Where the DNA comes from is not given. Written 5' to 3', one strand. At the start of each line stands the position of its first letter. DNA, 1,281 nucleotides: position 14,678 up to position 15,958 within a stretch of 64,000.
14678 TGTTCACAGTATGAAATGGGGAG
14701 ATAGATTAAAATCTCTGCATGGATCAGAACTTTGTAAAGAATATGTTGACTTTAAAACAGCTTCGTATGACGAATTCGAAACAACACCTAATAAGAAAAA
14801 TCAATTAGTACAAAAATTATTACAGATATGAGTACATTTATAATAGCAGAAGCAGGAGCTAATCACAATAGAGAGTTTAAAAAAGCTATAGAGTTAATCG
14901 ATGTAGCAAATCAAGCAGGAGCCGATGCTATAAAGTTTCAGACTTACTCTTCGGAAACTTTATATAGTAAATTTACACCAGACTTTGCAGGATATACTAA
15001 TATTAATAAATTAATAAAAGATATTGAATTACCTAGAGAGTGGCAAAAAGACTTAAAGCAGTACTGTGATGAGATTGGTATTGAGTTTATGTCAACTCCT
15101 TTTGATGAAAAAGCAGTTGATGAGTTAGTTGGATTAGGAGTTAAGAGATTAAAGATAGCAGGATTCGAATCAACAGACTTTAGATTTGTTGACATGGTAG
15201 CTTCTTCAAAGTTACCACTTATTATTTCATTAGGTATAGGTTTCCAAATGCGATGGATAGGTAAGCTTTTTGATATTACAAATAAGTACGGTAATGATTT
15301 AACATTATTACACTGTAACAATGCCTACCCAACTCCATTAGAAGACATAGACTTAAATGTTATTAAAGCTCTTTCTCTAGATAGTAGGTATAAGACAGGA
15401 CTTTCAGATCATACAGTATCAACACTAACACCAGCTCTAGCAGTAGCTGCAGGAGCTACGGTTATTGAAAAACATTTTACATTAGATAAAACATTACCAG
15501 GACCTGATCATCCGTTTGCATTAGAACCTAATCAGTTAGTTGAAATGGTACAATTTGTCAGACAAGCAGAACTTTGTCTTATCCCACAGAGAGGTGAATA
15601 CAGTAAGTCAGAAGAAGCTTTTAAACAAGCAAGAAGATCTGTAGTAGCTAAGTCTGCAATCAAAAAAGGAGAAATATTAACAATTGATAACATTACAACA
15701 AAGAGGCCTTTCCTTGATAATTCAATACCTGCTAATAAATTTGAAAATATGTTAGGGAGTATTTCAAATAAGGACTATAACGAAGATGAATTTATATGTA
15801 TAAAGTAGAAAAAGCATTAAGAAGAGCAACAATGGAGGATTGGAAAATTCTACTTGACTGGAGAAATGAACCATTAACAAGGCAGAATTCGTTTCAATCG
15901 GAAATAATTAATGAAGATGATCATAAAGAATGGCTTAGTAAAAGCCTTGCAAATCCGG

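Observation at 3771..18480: Phage-borne nonulosonic (pseudaminic-type) acid pathway inside a 15-kb glycan island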

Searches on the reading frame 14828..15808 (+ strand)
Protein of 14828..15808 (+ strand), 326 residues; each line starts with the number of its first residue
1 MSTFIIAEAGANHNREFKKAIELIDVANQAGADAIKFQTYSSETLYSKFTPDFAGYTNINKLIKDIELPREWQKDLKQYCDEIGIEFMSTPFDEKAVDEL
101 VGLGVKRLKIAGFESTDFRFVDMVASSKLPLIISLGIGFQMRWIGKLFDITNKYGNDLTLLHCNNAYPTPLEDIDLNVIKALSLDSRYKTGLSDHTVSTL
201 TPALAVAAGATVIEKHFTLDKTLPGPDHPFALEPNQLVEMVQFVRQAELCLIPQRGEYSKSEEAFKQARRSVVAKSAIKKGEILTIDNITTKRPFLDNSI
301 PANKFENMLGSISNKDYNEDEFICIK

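Call 4: search_protein_families(library=pfam, proteins=[window:14828-15808:+], max_evalue=0.01)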
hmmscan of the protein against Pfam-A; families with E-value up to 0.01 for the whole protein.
window:14828-15808:+ (326 aa): 2 families
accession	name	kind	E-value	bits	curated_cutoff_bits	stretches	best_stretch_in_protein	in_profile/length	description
PF03102.20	NeuB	-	1.2e-69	234.9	22.1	1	23-250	1-235/241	NeuB family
PF08666.17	SAF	-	2.2e-06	28.6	21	1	269-322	1-56/63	SAF domain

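Call 5: search_protein_families(library=ncbifam, proteins=[window:14828-15808:+], max_evalue=0.001)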
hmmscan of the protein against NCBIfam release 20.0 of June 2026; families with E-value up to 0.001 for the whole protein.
window:14828-15808:+ (326 aa): 2 families
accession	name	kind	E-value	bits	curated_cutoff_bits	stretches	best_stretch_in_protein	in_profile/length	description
TIGR03569.1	NeuB_NnaB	equivalog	7.9e-89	298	399.65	1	3-323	1-329/329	N-acetylneuraminate synthase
TIGR03586.1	PseI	equivalog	3e-75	253.4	340.25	1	3-318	2-322/327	pseudaminic acid synthase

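Call 10: search_dna_similar(query=window:14828-15808:+, collection=phages, mode=protein, max_rows=60)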
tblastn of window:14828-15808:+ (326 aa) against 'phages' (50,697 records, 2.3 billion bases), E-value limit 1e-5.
Records with a match: 3; places in all: 3; records where one place covers at least 80% of the query: 1.
Best place of each record, by identity: <60% 3.
By first word of the organism name: Moritella 1; uncultured 1; Marine 1.
By host as written in the record: - 2; Salmo salar 1.
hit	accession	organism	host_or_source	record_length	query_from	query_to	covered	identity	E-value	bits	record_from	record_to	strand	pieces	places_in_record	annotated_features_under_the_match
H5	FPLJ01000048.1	Moritella viscosa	Salmo salar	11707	4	320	97%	32.9%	4e-39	152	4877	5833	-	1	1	Sialic acid synthase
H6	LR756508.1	uncultured phage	metagenomic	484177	2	251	77%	28.4%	4e-17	88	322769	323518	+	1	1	record has no annotation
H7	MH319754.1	Marine virus AG-345-L05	single cell amplified by WGA-X; seawater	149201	4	244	74%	26.5%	1e-11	72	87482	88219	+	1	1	record has no annotation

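Call 16: find_encoding_contigs(protein=window:14828-15808:+, flank=10000, max_places=6)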
Protein window:14828-15808:+ (326 aa): 1 contig read that carries it; 1 place shown.
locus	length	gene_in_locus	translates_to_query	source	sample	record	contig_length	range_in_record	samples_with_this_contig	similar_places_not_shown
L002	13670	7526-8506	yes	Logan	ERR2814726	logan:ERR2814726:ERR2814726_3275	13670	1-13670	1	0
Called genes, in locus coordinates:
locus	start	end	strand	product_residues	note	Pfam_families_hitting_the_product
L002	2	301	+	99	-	?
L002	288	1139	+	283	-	PF00535:Glycos_transf_2, PF10111:Glyco_tranf_2_2, PF13641:Glyco_tranf_2_3 (faint)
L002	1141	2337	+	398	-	-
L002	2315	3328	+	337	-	PF00106:adh_short (weak), PF01370:Epimerase, PF02719:Polysacc_synt_2, PF04321:RmlD_sub_bind, PF05368:NmrA (weak), PF01073:3Beta_HSD, PF13460:NAD_binding_10 (weak), PF16363:GDP_Man_Dehyd, +1 more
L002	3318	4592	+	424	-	PF00202:Aminotran_3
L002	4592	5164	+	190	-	-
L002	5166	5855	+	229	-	PF02348:CTP_transf_3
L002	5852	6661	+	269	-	PF01408:GFO_IDH_MocA, PF22725:GFO_IDH_MocA_C3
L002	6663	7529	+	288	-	-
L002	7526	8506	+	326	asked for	PF03102:NeuB, PF08666:SAF (weak)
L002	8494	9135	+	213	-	PF13302:Acetyltransf_3, PF00583:Acetyltransf_1, PF13508:Acetyltransf_7 (faint)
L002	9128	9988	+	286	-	-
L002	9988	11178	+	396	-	PF00535:Glycos_transf_2, PF10111:Glyco_tranf_2_2 (faint), PF13641:Glyco_tranf_2_3 (weak)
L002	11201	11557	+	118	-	-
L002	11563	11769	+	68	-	-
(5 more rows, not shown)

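Call 18: search_solved_structures(query=window:14828-15808:+, max_evalue=0.00001)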
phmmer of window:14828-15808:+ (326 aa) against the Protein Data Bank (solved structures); distinct sequences matched with E-value up to 0.00001: 8.
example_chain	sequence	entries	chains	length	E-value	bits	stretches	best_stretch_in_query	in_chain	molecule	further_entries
8h2c_A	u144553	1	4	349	3.9e-48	167.6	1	3-317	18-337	Pseudaminic acid synthase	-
1vli_A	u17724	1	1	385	4e-45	157.7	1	3-294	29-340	Spore coat polysaccharide biosynthesis protein spsE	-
1xuu_A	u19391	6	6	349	4.8e-42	147.6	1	4-313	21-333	polysialic acid capsule biosynthesis protein SiaC | N-acetylneuraminate synthase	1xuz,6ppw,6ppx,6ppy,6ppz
4ipj_A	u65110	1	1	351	1.3e-41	146.2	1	4-313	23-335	Polysialic acid capsule biosynthesis protein SiaC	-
4ipi_A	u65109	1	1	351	3.3e-41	144.8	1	4-313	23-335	Polysialic acid capsule biosynthesis protein SiaC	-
2wqp_A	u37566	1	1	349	1.2e-40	143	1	4-313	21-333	POLYSIALIC ACID CAPSULE BIOSYNTHESIS PROTEIN SIAC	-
6ncs_A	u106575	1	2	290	5.1e-35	124.5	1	3-251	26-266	N-acetylneuraminic acid (Sialic acid) synthetase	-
3g8r_A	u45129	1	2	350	1.4e-24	90.2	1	62-307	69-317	Probable spore coat polysaccharide biosynthesis protein E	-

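Call 20: find_homologous_proteins(query=window:14828-15808:+, max_evalue=1e-20)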
Query window:14828-15808:+ (326 aa): 7981 proteins with E <= 1e-20 among 8000 candidates; the best 120 are listed.
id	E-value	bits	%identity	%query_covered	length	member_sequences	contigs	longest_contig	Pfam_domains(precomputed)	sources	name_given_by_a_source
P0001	1.9e-214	729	100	100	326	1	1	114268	PF03102.21,PF08666.18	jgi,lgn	-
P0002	8.7e-190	648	87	100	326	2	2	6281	PF03102.21,PF08666.18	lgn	-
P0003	8.4e-168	575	78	99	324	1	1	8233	PF03102.21,PF08666.18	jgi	-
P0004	7.1e-166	569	76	99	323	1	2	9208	PF03102.21,PF08666.18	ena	-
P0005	1.4e-165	568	76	99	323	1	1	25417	PF03102.21,PF08666.18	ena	-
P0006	1.8e-165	568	78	99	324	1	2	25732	PF03102.21,PF08666.18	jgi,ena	jgi:sialic acid synthase SpsE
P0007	1.9e-165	568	79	99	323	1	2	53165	PF03102.21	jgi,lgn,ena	jgi:sialic acid synthase SpsE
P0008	2.6e-165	567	76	99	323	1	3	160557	PF03102.21,PF08666.18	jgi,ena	jgi:N,N'-diacetyllegionaminate synthase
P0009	2.8e-165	567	78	99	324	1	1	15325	PF03102.21,PF08666.18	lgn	-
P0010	1.8e-164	565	76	99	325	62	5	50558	PF03102.21,PF08666.18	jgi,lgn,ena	jgi:sialic acid synthase SpsE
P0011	2.7e-164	564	77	99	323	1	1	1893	PF03102.21,PF08666.18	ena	-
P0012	3.8e-164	563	77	99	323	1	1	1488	PF03102.21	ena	-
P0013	4.6e-164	563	76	99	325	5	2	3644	PF03102.21,PF08666.18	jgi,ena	-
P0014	5.0e-164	563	77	99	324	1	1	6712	PF03102.21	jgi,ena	jgi:sialic acid synthase SpsE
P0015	6.3e-164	563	77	99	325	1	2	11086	PF03102.21,PF08666.18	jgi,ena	jgi:sialic acid synthase SpsE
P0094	6.5e-153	527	73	99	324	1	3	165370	PF03102.21,PF08666.18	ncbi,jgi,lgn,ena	jgi:N,N'-diacetyllegionaminate synthase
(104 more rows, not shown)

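Call 21: find_encoding_contigs(protein=P0008, flank=10000, max_places=3)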
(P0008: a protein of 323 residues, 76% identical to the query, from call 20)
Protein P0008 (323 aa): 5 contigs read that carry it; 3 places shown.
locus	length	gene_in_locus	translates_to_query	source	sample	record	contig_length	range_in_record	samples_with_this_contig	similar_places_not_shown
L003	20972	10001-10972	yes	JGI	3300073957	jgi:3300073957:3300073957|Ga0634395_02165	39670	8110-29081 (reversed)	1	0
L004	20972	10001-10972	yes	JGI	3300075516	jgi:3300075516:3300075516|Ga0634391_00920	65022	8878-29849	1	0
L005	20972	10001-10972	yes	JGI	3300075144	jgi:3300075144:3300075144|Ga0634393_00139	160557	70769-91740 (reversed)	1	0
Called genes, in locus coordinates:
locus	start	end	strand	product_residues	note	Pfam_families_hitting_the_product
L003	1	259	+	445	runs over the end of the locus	-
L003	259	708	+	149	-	-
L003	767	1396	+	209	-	PF00535:Glycos_transf_2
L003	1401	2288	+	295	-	PF01370:Epimerase, PF04321:RmlD_sub_bind (weak), PF07993:NAD_binding_4 (weak), PF16363:GDP_Man_Dehyd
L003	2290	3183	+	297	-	PF00535:Glycos_transf_2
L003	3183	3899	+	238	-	PF07922:Glyco_transf_52 (weak)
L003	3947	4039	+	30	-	-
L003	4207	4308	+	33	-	-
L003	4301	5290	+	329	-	PF01370:Epimerase, PF02719:Polysacc_synt_2, PF04321:RmlD_sub_bind, PF01073:3Beta_HSD, PF16363:GDP_Man_Dehyd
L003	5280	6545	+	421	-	PF00202:Aminotran_3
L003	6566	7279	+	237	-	-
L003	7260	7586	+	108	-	PF13480:Acetyltransf_6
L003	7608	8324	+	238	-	PF02348:CTP_transf_3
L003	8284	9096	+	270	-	PF01408:GFO_IDH_MocA, PF02894:GFO_IDH_MocA_C (faint), PF22725:GFO_IDH_MocA_C3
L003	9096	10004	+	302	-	-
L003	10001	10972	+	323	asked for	PF03102:NeuB, PF08666:SAF (weak)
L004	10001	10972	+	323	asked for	PF03102:NeuB, PF08666:SAF (weak)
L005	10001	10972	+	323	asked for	PF03102:NeuB, PF08666:SAF (weak)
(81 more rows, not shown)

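Call 22: find_encoding_contigs(protein=P0094, flank=10000, max_places=3)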
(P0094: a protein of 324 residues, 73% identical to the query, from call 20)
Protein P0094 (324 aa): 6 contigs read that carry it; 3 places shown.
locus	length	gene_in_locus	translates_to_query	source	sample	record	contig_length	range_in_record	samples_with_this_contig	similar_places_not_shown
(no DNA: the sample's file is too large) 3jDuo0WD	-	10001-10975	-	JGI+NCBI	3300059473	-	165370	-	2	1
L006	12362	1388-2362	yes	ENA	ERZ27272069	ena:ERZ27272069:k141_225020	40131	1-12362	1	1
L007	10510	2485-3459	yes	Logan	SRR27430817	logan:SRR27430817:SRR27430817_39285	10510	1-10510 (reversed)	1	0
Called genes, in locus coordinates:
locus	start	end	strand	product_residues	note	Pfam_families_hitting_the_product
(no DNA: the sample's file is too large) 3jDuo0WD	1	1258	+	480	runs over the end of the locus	PF00534:Glycos_transf_1 (weak)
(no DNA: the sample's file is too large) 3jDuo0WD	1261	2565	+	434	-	PF00534:Glycos_transf_1 (faint)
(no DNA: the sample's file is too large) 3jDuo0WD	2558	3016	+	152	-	-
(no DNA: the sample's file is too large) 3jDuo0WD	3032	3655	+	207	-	PF00535:Glycos_transf_2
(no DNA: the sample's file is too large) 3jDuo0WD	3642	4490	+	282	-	PF00535:Glycos_transf_2, PF10111:Glyco_tranf_2_2 (faint), PF13641:Glyco_tranf_2_3 (faint)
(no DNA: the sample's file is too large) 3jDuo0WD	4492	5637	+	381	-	-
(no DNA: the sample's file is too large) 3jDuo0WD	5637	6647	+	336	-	PF00106:adh_short, PF01073:3Beta_HSD, PF01370:Epimerase, PF02719:Polysacc_synt_2, PF04321:RmlD_sub_bind, PF05368:NmrA (weak), PF16363:GDP_Man_Dehyd, PF13460:NAD_binding_10 (weak)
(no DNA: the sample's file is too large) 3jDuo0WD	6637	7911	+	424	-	PF00202:Aminotran_3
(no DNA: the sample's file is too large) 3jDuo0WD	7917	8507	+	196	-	-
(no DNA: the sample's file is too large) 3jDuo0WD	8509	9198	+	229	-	PF02348:CTP_transf_3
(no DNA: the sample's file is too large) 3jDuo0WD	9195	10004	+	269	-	PF01408:GFO_IDH_MocA, PF22725:GFO_IDH_MocA_C3, PF02894:GFO_IDH_MocA_C (weak)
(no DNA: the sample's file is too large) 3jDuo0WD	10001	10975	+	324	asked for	PF03102:NeuB, PF08666:SAF (weak)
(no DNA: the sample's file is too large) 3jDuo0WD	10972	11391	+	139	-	PF13302:Acetyltransf_3, PF00583:Acetyltransf_1 (weak)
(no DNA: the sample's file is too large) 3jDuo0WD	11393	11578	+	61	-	-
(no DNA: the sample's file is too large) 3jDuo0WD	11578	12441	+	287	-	-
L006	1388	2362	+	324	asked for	PF03102:NeuB, PF08666:SAF (weak)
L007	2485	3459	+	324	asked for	PF03102:NeuB, PF08666:SAF (weak)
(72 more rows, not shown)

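Call 25: find_related_loci(query=window:14828-15808:+, collection=viral_contigs, flank=10000)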
Query window:14828-15808:+ (326 aa) in viral_contigs; peptide patterns used: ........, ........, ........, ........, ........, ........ (x = any residue, [..] = any of these).
24 stretches matched a pattern; 16 encode a relative of the query (tblastn E <= 1e-3); 16 distinct loci.
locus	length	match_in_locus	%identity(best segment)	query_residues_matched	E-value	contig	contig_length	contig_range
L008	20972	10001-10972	76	1-324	1e-173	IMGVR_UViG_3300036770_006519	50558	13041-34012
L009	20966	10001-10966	79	1-322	9e-174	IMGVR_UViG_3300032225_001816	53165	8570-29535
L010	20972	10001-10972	76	1-324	1e-173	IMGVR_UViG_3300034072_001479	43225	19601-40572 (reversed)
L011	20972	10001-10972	76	1-324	1e-173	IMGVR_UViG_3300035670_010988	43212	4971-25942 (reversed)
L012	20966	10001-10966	75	2-323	2e-168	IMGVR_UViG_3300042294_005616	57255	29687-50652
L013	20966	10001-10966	75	2-323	1e-164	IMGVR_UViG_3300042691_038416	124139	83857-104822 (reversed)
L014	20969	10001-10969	74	1-323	2e-168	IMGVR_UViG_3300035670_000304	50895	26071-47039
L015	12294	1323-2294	73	1-323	3e-161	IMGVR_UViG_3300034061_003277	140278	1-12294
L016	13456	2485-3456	73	1-323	3e-161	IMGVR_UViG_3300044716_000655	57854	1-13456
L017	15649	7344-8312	71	2-323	3e-159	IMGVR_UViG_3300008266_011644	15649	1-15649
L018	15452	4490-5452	72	1-320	1e-156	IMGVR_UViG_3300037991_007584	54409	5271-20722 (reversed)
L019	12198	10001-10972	70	1-323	1e-153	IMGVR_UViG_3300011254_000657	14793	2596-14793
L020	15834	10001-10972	70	1-323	6e-151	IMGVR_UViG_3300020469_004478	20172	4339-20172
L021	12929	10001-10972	68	2-325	5e-153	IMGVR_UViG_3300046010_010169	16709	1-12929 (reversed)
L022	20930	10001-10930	67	3-312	6e-141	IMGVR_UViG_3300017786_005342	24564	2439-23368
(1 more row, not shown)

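Call 26: find_related_loci(query=window:14828-15808:+, collection=genome_contigs, flank=10000)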
Query window:14828-15808:+ (326 aa) in genome_contigs; peptide patterns used: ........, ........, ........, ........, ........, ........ (x = any residue, [..] = any of these).
53 stretches matched a pattern; 1 encode a relative of the query (tblastn E <= 1e-3); 1 distinct loci.
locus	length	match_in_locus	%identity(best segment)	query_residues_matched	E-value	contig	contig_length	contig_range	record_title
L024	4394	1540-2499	37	4-318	1e-57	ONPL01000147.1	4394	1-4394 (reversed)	uncultured proteobacterium isolate RUG520 genome assembly, contig: scaffold_12443, whole genome shotgun sequence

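Call 28: search_protein_families(library=phrogs, proteins=[window:14828-15808:+], max_evalue=0.01)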
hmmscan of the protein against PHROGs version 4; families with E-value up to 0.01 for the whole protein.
window:14828-15808:+ (326 aa): 0 families

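Call 48: search_protein_families(library=pfam, proteins=[L022:3886-4764:+, L022:5387-6886:+, L022:6883-8025:+, L022:8980-10017:+, L022:10986-11513:+, L022:12361-13404:+, L022:13401-14111:+, L022:14083-14862:+, L022:14859-15479:+, L022:11688-12368:+], max_evalue=0.001)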
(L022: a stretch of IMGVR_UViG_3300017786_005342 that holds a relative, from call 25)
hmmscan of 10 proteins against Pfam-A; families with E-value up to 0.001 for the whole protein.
L022:3886-4764:+ (292 aa): 7 families
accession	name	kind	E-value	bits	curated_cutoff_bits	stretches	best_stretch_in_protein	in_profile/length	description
PF01370.27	Epimerase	-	8.3e-51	173.1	20.9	1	3-226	1-238/240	NAD dependent epimerase/dehydratase family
PF16363.11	GDP_Man_Dehyd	-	4.6e-41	141.8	27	1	4-251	1-271/332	GDP-mannose 4,6 dehydratase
PF02719.21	Polysacc_synt_2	-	1.3e-16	61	20.2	1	3-246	1-247/293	Polysaccharide biosynthesis protein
PF04321.23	RmlD_sub_bind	-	8.3e-14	51.8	27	1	1-214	1-196/287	RmlD substrate binding domain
PF01073.25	3Beta_HSD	-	2.2e-12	47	22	1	4-119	1-116/280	3-beta hydroxysteroid dehydrogenase/isomerase family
PF07993.18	NAD_binding_4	-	6.6e-11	42.3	20.1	1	69-120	88-137/258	Male sterility protein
PF08659.16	KR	-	0.0006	20.2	22.6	0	3-26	3-26/180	KR domain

L022:5387-6886:+ (499 aa): 2 families
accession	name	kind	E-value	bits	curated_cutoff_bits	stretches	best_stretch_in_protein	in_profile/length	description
PF04488.21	Gly_transf_sug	-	3.8e-08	34.4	23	1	323-356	50-83/93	Glycosyltransferase sugar-binding region containing DXD motif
PF05050.19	Methyltransf_21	-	3e-06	27.9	22.7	1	46-170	46-166/173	Methyltransferase FkbM domain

L022:6883-8025:+ (380 aa): 0 families

L022:8980-10017:+ (345 aa): 1 family
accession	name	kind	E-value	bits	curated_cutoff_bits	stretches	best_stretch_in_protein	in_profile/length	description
PF01041.23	DegT_DnrJ_EryC1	-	6.7e-42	144.4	19.8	1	18-339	10-345/360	DegT/DnrJ/EryC1/StrS aminotransferase family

L022:10986-11513:+ (175 aa): 1 family
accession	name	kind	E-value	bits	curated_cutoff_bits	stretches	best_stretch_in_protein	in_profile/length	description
PF00551.24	Formyl_trans_N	-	2.3e-16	60.5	26.1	1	33-126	74-170/181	Formyl transferase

L022:12361-13404:+ (347 aa): 2 families
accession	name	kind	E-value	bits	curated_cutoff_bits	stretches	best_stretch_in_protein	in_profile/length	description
PF03102.20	NeuB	-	5.6e-37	127.9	22.1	1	42-276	1-239/241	NeuB family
PF08666.17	SAF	-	4.3e-07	30.8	21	1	295-346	4-58/63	SAF domain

L022:13401-14111:+ (236 aa): 1 family
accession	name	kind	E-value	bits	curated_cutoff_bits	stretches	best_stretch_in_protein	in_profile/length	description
PF02348.25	CTP_transf_3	-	9.9e-12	45.6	22.6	1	9-126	2-115/217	Cytidylyltransferase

L022:14083-14862:+ (259 aa): 0 families

L022:14859-15479:+ (206 aa): 1 family
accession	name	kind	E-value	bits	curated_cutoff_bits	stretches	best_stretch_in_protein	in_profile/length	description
PF13472.12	Lipase_GDSL_2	-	0.0002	22.4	32.9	1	118-196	106-176/178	GDSL-like Lipase/Acylhydrolase family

L022:11688-12368:+ (226 aa): 1 family
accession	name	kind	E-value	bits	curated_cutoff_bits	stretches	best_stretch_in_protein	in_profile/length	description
PF02348.25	CTP_transf_3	-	1.7e-15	57.9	22.6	1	11-151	3-130/217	Cytidylyltransferase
